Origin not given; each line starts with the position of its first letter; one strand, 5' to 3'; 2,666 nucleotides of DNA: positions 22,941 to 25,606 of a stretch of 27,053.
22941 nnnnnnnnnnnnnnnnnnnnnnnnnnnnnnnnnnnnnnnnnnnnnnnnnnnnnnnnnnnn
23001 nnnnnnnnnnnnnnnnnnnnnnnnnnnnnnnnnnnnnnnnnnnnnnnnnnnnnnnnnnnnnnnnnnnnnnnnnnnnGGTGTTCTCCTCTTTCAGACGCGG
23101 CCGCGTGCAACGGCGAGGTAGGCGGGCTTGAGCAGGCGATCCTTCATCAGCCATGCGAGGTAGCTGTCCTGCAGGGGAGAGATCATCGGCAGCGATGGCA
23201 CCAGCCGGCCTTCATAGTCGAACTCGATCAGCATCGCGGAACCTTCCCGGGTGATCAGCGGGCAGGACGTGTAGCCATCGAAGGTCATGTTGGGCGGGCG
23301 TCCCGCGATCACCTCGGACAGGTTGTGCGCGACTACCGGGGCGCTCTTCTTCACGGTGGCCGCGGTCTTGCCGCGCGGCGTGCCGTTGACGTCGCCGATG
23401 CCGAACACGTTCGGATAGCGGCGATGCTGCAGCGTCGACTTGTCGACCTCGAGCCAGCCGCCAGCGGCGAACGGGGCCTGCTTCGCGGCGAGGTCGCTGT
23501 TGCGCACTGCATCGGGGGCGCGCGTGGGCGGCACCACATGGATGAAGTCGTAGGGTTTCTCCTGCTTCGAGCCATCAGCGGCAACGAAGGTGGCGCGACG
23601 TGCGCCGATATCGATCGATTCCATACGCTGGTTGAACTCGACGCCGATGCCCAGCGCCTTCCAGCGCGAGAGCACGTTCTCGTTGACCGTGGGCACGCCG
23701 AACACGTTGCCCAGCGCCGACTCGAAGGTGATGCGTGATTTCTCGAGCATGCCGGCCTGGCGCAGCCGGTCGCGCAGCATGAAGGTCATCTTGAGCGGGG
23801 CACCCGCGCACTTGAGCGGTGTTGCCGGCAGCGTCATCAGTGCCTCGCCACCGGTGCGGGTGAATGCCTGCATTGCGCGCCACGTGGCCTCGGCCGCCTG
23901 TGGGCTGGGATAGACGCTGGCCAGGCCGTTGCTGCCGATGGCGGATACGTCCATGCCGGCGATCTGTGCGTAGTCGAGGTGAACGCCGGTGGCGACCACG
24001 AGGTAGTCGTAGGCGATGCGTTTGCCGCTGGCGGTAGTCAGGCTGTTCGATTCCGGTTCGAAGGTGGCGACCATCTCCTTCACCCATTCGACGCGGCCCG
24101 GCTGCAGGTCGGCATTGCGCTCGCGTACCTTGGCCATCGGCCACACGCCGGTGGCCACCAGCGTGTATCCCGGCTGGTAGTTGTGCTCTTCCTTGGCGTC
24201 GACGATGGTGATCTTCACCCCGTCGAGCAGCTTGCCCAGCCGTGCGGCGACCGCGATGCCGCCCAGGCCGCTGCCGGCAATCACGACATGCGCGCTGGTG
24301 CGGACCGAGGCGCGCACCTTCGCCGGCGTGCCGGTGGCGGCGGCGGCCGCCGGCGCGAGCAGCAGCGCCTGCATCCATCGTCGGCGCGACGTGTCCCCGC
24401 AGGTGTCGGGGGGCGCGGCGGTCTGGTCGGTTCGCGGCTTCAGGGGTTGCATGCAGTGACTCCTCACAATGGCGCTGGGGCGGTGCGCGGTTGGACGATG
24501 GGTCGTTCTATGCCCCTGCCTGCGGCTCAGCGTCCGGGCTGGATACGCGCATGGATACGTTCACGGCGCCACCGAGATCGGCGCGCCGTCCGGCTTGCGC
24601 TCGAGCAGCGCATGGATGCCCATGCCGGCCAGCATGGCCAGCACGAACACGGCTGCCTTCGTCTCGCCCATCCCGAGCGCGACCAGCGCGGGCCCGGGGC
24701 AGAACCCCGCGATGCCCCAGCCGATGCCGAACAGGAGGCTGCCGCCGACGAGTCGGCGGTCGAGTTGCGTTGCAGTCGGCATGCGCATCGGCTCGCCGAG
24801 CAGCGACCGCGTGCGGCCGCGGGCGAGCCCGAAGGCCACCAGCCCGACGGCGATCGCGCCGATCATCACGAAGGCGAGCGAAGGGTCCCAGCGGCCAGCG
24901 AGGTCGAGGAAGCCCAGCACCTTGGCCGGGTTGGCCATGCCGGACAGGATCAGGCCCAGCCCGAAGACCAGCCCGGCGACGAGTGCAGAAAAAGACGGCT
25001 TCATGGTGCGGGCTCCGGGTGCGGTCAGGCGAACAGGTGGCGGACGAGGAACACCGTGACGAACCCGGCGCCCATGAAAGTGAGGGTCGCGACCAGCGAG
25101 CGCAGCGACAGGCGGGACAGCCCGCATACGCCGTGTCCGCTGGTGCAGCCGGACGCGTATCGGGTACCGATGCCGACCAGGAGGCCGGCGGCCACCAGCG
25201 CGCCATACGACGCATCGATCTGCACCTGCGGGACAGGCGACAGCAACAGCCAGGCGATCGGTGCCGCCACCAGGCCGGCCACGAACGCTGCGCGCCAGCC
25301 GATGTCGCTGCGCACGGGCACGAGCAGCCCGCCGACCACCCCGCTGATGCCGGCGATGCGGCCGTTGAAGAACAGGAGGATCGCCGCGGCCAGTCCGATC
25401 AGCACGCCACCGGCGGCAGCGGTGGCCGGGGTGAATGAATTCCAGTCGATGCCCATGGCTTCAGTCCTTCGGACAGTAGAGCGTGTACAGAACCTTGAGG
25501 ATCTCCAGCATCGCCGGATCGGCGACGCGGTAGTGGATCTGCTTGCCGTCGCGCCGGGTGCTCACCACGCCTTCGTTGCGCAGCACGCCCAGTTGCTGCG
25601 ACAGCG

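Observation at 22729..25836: Five-gene BigR-controlled sulfur cassette with exported SQR-like enzyme, membrane partner and no persulfide dioxygenase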

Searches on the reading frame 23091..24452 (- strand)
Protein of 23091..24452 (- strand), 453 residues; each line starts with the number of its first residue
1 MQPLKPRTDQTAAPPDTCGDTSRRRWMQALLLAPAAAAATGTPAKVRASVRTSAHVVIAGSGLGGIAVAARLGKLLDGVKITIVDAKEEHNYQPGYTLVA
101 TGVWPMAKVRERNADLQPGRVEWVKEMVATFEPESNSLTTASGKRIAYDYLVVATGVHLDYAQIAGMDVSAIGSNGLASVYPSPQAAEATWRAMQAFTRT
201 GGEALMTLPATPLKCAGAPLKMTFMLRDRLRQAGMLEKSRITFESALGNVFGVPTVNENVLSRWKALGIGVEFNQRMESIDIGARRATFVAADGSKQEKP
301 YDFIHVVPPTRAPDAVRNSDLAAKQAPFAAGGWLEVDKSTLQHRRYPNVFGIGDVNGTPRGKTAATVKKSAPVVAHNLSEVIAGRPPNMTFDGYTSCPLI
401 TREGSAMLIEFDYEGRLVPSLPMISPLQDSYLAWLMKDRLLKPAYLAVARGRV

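Call 4: search_protein_families(library=ncbifam, proteins=[window:23091-24452:-], max_evalue=0.01)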
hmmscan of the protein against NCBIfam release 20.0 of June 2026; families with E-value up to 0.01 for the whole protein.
window:23091-24452:- (453 aa): 7 families
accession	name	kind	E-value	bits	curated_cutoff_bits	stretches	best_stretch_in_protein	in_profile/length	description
NF049943.1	SQR_III_seleno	exception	2.2e-57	194.8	525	1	55-416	2-350/406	type III sulfide quinone reductase, selenoprotein subtype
TIGR03169.1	Nterm_to_SelD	hypoth_equivalog_domain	1.3e-11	44.5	310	1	56-387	2-316/365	pyridine nucleotide-disulfide oxidoreductase family protein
TIGR01988.1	Ubi-OHases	subfamily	0.0002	20.3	224.65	0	55-94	1-40/387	ubiquinone biosynthesis hydroxylase, UbiH/UbiF/VisC/COQ6 family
NF045765.1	PhenlGlyoxDHPadH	equivalog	0.00059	18.8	475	1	45-169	135-251/416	NADH-dependent phenylglyoxylate dehydrogenase subunit epsilon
NF004356.0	PRK05732.1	equivalog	0.0025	16.7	384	0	53-97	3-49/395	2-octaprenyl-6-methoxyphenyl hydroxylase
TIGR03385.1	CoA_CoA_reduc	equivalog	0.0048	15.7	578.8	0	56-89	2-35/439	CoA-disulfide reductase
NF002480.1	PRK01747.1-1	equivalog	0.0066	14.9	540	0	21-89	217-282/645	bifunctional tRNA (5-methylaminomethyl-2-thiouridine)(34)-methyltransferase MnmC2/FAD-dependent 5-carboxymethylaminomethyl-2-thiouridine(34)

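Call 5: search_protein_families(library=pfam, proteins=[window:23091-24452:-], max_evalue=0.01)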
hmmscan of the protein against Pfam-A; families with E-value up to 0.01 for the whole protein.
window:23091-24452:- (453 aa): 2 families
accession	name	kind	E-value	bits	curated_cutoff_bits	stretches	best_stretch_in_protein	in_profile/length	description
PF07992.20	Pyr_redox_2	-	2e-14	54.2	26.1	1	55-167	2-119/291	Pyridine nucleotide-disulphide oxidoreductase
PF13454.12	NAD_binding_9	-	0.0064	16.9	21.8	0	57-89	1-35/155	FAD-NAD(P)-binding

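Call 7: find_homologous_proteins(query=window:23091-24452:-)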
Query window:23091-24452:- (453 aa): 4230 proteins with E <= 0.001 among 8000 candidates; the best 120 are listed.
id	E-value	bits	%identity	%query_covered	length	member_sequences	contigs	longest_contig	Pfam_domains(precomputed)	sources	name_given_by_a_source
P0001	0.0e+0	1014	100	100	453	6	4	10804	PF07992.21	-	-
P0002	3.5e-296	1000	98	100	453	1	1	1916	PF07992.21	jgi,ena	jgi:sulfide:quinone oxidoreductase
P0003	6.3e-281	950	93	100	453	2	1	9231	PF07992.21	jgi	-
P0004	2.6e-278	941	92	100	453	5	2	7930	PF07992.21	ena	-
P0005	1.1e-263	893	87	100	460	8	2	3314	PF07992.21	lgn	-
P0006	1.8e-248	843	82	99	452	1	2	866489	PF07992.21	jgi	jgi:sulfide:quinone oxidoreductase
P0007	4.6e-233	792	75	99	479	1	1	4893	PF07992.21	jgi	-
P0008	5.6e-226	769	76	98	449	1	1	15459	PF07992.21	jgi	-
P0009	2.8e-225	766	76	98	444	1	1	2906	PF07992.21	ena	-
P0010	9.8e-225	765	77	96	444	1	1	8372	PF07992.21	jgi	jgi:sulfide:quinone oxidoreductase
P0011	1.4e-224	764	76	98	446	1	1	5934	PF07992.21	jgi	jgi:sulfide:quinone oxidoreductase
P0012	1.7e-224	764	77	96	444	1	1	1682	PF07992.21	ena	-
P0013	3.3e-224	763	74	100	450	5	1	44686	PF07992.21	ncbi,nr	ncbi:MAG: FAD/NAD(P)-binding oxidoreductase [Rubrivivax sp.]|nr:FAD/NAD(P)-binding oxidoreductase [R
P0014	3.4e-224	763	77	96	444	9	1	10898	PF07992.21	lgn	-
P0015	3.9e-224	763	77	96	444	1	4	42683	PF07992.21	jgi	jgi:sulfide:quinone oxidoreductase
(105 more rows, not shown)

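Call 8: search_solved_structures(query=window:23091-24452:-, max_evalue=0.001, show_alignments=2)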
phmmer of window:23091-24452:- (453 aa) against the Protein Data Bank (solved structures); distinct sequences matched with E-value up to 0.001: 26.
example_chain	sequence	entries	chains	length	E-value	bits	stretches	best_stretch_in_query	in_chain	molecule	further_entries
6mp5_A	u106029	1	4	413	6.3e-74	252.8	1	55-441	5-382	Sulfide:quinone oxidoreductase, mitochondrial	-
6mo6_A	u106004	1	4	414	6.4e-74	252.8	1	55-441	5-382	Sulfide:quinone oxidoreductase, mitochondrial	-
6oi5_A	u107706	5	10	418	6.6e-74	252.7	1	55-441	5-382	Sulfide:quinone oxidoreductase, mitochondrial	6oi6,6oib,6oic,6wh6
8dhk_A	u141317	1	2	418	2.4e-73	250.9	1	55-441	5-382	Sulfide:quinone oxidoreductase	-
3hyv_A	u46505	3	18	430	1.3e-23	87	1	54-386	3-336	Sulfide-quinone reductase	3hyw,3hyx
6ynv_e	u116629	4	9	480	8.8e-22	81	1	127-415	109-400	ATPTT1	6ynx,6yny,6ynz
3sxi_A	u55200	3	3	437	8.7e-15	57.9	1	51-391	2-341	Sulfide-quinone reductase, putative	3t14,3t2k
3szw_A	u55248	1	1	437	1.3e-14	57.4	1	51-391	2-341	Sulfide-quinone reductase, putative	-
3sz0_A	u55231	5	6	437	1.8e-14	56.9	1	51-391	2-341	Sulfide-quinone reductase, putative | Sulfide-quinone reductase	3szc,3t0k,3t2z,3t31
3sx6_A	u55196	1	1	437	1.8e-14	56.9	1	51-391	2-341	Sulfide-quinone reductase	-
3sy4_A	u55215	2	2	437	1.9e-14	56.9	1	51-391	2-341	Sulfide-quinone reductase, putative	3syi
3szf_A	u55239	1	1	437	2.4e-14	56.5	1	51-391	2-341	Sulfide-quinone reductase, putative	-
3t2y_A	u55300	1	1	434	5.3e-14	55.4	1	54-391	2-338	Sulfide-quinone reductase, putative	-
3vrd_B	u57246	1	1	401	5.9e-14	55.2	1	55-409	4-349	Flavocytochrome c flavin subunit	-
5n1t_A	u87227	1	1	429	1.8e-13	53.6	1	22-374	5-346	flavin-binding subunit of sulfide dehydrogenase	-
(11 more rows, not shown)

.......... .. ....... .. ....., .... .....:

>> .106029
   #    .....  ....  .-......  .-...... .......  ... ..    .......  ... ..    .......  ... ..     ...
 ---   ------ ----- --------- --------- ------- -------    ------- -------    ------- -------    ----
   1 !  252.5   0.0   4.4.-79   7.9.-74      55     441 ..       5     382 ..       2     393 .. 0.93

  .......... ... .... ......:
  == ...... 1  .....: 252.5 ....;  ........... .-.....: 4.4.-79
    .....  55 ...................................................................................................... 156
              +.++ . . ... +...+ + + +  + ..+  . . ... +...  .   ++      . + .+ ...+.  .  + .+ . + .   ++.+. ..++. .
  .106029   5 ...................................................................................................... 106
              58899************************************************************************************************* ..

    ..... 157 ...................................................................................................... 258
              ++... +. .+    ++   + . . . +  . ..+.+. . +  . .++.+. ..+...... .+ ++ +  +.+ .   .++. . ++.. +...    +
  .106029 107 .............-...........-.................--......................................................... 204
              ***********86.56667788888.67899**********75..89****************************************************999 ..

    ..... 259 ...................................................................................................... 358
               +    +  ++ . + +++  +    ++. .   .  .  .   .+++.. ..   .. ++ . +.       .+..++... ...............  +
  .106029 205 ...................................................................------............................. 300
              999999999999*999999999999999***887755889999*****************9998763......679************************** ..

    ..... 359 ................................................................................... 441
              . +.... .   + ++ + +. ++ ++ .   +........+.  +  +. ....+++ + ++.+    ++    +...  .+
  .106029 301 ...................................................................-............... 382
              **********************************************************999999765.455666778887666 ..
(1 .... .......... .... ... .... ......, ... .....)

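Call 20: find_related_loci(query=window:23091-24452:-, collection=genome_contigs, flank=7000)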
Query window:23091-24452:- (453 aa) in genome_contigs; peptide patterns used: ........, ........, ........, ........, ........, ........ (x = any residue, [..] = any of these).
595 stretches matched a pattern; 525 encode a relative of the query (tblastn E <= 1e-3); the best 80 are kept; 80 distinct loci.
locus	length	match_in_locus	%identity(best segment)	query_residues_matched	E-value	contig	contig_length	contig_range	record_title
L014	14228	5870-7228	92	1-453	0e+0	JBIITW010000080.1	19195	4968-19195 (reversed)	MAG: Burkholderiales bacterium isolate ME2004-08-06_3300043437_group2_bin11 Rohwer_bin2330_scaffold_2310_c1, whole genom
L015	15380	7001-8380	87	1-453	0e+0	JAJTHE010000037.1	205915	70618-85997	MAG: Betaproteobacteria bacterium isolate CoA8N_M60.1 k141_869405, whole genome shotgun sequence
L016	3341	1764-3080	75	11-453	0e+0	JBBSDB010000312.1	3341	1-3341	MAG: Burkholderiales bacterium isolate metawrap_la6_6 metawrap_la6_6_K_498423_L_3341_cov_9.0000, whole genome shotgun se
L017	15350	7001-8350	74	1-453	0e+0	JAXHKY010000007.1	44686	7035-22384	MAG: Rubrivivax sp. isolate Salar_de_Ascotan_sediment_MAG_ASE18 contig_32_polypolish, whole genome shotgun sequence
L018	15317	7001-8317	76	15-453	0e+0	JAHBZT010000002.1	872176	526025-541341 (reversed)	MAG: Rubrivivax sp. isolate ACE_PRO12 PRO12_2, whole genome shotgun sequence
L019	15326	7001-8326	76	15-453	0e+0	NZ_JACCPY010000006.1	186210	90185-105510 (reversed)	Sphaerotilus sulfidivorans strain D-501 NODE_6_length_186210_cov_78.585319, whole genome shotgun sequence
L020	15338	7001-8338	75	8-453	0e+0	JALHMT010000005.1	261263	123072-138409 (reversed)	MAG: Rubrivivax sp. isolate Bin_42_5_sub c_000000000261, whole genome shotgun sequence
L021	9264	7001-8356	74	2-453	0e+0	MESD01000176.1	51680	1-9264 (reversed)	MAG: Burkholderiales bacterium RIFCSPHIGHO2_12_FULL_69_20 rifcsphigho2_12_scaffold_539, whole genome shotgun sequence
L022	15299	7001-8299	75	20-453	0e+0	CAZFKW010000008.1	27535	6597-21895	MAG TPA_asm: uncultured Ramlibacter sp. isolate binchicken_co179_99 genome assembly, contig: NODE_4013_length_27535_cov_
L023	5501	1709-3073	72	1-453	0e+0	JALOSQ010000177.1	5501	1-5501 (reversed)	MAG: Ideonella sp. isolate Prado211 scaffold_44294, whole genome shotgun sequence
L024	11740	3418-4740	73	5-453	0e+0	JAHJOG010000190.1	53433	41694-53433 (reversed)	MAG: Gammaproteobacteria bacterium isolate Old_saline_planktonic.mb.16 Old_saline_plankto.mb.16_k141_565110, whole genom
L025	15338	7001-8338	73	8-453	0e+0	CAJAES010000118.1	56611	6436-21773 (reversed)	MAG: uncultured beta proteobacterium isolate Loc080925-4-5m_bin-0717 genome assembly, contig: bin-0717:118/129, whole ge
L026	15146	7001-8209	79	51-453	0e+0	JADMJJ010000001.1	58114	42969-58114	MAG: Burkholderiaceae bacterium isolate MAG_28 NODE_626_length_58114_cov_60.823197, whole genome shotgun sequence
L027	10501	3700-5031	75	8-453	0e+0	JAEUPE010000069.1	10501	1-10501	MAG: Rubrivivax sp. isolate new MAG-217 k141_332882, whole genome shotgun sequence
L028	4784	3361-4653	75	22-453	0e+0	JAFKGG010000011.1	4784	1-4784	MAG: Burkholderiales bacterium isolate SCN18_13_7_16_R4_B_66_10 SCN18_13_7_16_R4_B_scaffold_3246, whole genome shotgun s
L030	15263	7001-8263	74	33-453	0e+0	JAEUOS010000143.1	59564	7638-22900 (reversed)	MAG: Burkholderiales bacterium isolate new MAG-205 k141_2066414, whole genome shotgun sequence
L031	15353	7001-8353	72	2-453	0e+0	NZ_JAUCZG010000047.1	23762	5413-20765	MAG: Hydrogenophaga sp. isolate CZS48M_Bin2_fgap_34600_1 Contig_503, whole genome shotgun sequence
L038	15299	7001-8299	72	20-453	0e+0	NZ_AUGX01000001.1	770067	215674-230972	Ottowia thiooxydans DSM 14619 G518DRAFT_scaffold00001.1_C, whole genome shotgun sequence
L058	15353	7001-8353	70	4-453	0e+0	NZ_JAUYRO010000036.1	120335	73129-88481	MAG: Methyloversatilis sp. isolate C5_maxbin.029 C5_k141_197834, whole genome shotgun sequence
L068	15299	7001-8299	69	22-453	0e+0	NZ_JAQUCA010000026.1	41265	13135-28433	MAG: Giesbergeria sp. isolate STCSWMC_12 NODE_1890_length_41265_cov_17.632578_ST_CSWMC, whole genome shotgun sequence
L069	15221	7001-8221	73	47-453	0e+0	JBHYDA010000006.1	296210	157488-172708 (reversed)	MAG: Rubrivivax sp. isolate CCAP1403_21_bin-015 CCAP1403_21_bin-015_c6, whole genome shotgun sequence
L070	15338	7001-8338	68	14-453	0e+0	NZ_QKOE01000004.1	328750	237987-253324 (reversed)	Parazoarcus communis SWub3 = DSM 12120 strain SWub3 NODE_4_length_328750_cov_144.618721, whole genome shotgun sequence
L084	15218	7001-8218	73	48-453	0e+0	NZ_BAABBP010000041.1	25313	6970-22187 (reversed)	Comamonas faecalis strain JCM 17561 sequence41, whole genome shotgun sequence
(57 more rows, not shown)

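Call 53: search_protein_families(library=pfam, proteins=[L030:9045-9470:+, L069:4774-5439:+, L084:5698-6837:+, L031:1125-2468:-, L070:2956-4566:+, L019:4039-4473:+, L058:8860-9447:+, L038:9885-10436:+, L068:6413-6772:+, L026:4797-5207:+], max_evalue=0.001)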
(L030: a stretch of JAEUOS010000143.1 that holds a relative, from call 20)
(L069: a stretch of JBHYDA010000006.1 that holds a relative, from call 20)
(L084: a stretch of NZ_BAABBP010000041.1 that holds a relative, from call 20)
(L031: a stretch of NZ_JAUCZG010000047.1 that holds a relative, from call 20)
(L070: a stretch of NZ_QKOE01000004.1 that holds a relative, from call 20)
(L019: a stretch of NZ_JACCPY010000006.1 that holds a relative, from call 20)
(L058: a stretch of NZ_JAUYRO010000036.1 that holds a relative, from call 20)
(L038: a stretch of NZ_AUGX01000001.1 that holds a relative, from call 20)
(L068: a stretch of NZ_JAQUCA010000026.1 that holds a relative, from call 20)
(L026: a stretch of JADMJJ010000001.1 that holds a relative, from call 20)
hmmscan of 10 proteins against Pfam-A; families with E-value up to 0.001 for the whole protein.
L030:9045-9470:+ (142 aa): 1 family
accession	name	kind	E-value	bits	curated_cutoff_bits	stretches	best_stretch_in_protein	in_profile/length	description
PF00581.25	Rhodanese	-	9.5e-16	58.5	22.2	1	36-126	3-101/102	Rhodanese-like domain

L069:4774-5439:+ (222 aa): 0 families

L084:5698-6837:+ (380 aa): 1 family
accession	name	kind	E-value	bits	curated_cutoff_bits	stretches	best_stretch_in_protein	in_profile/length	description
PF07992.20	Pyr_redox_2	-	3.2e-16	60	26.1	1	6-307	2-287/291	Pyridine nucleotide-disulphide oxidoreductase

L031:1125-2468:- (448 aa): 9 families
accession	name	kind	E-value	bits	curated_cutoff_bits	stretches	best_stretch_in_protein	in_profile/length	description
PF00158.32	Sigma54_activat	-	7e-69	231.2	20.2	1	131-297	1-167/168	Sigma-54 interaction domain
PF14532.12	Sigma54_activ_2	-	3.7e-24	86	25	1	132-302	1-138/138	Sigma-54 interaction domain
PF25601.1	AAA_lid_14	-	4.3e-20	71.8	27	1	303-374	1-75/87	AAA+ ATPase lid domain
PF08448.16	PAS_4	-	6.8e-14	52.5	23.1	1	12-112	1-99/110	PAS fold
PF02954.25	HTH_8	-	7e-11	42.1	22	1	401-440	2-41/42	Bacterial regulatory protein, Fis family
PF07728.20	AAA_5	-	1.6e-07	31.9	22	1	155-271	2-121/139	AAA domain (dynein-related subfamily)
PF07724.20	AAA_2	-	1.8e-05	25.3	27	1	153-253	4-105/166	AAA domain (Cdc48 subfamily)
PF01078.27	Mg_chelatase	-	3.7e-05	23.7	20.3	0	152-250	22-133/207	Magnesium chelatase, subunit ChlI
PF13191.12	AAA_16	-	0.0003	21.8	32.6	0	131-181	2-52/167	AAA ATPase domain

L070:2956-4566:+ (537 aa): 1 family
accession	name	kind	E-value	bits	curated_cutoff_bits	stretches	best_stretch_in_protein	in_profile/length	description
PF01654.22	Cyt_bd_oxida_I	-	2.4e-176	586.8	26.2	1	26-520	1-418/418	Cytochrome bd terminal oxidase subunit I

L019:4039-4473:+ (145 aa): 1 family
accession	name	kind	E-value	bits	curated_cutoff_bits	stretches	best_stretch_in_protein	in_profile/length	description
PF03625.19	DUF302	-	2e-18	66.4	23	1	37-100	1-63/63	Domain of unknown function DUF302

L058:8860-9447:+ (196 aa): 1 family
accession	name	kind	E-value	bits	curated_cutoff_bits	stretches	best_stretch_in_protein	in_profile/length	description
PF00581.25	Rhodanese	-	7.7e-07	29.9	22.2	1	45-157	7-98/102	Rhodanese-like domain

L038:9885-10436:+ (184 aa): 0 families

L068:6413-6772:+ (120 aa): 1 family
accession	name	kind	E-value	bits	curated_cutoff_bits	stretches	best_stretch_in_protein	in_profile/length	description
PF02627.25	CMD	-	3.7e-23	81.8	23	1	27-107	1-81/84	Carboxymuconolactone decarboxylase family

L026:4797-5207:+ (137 aa): 0 families

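Call 54: search_solved_structures(query=L069:4774-5439:+, max_evalue=0.00001)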
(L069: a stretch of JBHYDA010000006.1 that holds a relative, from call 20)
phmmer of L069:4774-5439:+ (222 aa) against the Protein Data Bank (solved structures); distinct sequences matched with E-value up to 0.00001: 14.
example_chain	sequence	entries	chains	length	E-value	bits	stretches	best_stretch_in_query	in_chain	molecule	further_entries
9rhq_A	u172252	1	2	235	5.1e-31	111.1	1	1-203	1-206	Metallo-beta-lactamase family protein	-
4ysb_A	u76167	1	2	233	4.5e-21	78.6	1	1-204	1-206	Metallo-beta-lactamase family protein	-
4chl_A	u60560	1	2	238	2.3e-19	73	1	13-202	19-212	PERSULFIDE DIOXYGENASE ETHE1, MITOCHONDRIAL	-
5ve3_B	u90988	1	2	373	2.9e-17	66.1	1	2-189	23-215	BpPRF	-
5ve4_A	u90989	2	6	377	3e-17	66.1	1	2-189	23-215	BpPRF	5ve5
2gcu_A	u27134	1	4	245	1.1e-13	54.5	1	2-188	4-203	Putative hydroxyacylglutathione hydrolase 3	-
8zbd_A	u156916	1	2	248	5e-13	52.3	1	1-201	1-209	MBL fold metallo-hydrolase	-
2qed_A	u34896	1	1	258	5e-10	42.5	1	22-170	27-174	Hydroxyacylglutathione hydrolase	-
1xm8_A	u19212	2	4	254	1.7e-08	37.4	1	15-169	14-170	glyoxalase II | Putative hydroxyacylglutathione hydrolase 2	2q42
4ysk_A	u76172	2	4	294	3.6e-08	36.4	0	99-209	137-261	Beta-lactamase domain protein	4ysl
9g8t_A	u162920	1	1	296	1.2e-07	34.7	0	99-202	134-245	Metallo-beta-lactamase domain-containing protein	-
6rz0_A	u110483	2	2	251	3.5e-07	33.2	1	22-169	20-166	Hydroxyacylglutathione hydrolase GloB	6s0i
8ewo_A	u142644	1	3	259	2.2e-06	30.5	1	16-170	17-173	PA1813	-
4efz_A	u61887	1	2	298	6.7e-06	29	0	90-209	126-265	Metallo-beta-lactamase family protein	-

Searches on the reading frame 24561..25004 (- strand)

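Call 4: search_protein_families(library=ncbifam, proteins=[window:24561-25004:-], max_evalue=0.01)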
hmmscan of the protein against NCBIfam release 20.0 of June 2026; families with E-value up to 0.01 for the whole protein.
window:24561-25004:- (147 aa): 0 families

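Call 5: search_protein_families(library=pfam, proteins=[window:24561-25004:-], max_evalue=0.01)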
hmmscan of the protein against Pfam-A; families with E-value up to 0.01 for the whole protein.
window:24561-25004:- (147 aa): 2 families
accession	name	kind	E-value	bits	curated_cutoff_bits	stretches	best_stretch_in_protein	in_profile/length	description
PF20398.3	DUF6691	-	1.9e-60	203.7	27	1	6-138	5-137/142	Family of unknown function (DUF6691)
PF04143.19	Sulf_transp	-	0.0014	18.7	27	1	49-129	27-101/310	Sulphur transport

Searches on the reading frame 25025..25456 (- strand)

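Call 4: search_protein_families(library=ncbifam, proteins=[window:25025-25456:-], max_evalue=0.01)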
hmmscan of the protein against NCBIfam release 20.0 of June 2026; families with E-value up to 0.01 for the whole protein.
window:25025-25456:- (143 aa): 1 family
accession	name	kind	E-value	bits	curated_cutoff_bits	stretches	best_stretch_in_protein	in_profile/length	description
NF052577.1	ThSTportTsuASprch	equivalog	3.2e-06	26.8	400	1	82-135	271-324/330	thiosulfate transporter TsuA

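Call 5: search_protein_families(library=pfam, proteins=[window:25025-25456:-], max_evalue=0.01)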
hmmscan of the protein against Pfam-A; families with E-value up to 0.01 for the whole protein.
window:25025-25456:- (143 aa): 1 family
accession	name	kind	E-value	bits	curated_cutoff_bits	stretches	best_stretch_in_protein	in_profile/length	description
PF04143.19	Sulf_transp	-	1.3e-07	32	27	1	11-131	177-308/310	Sulphur transport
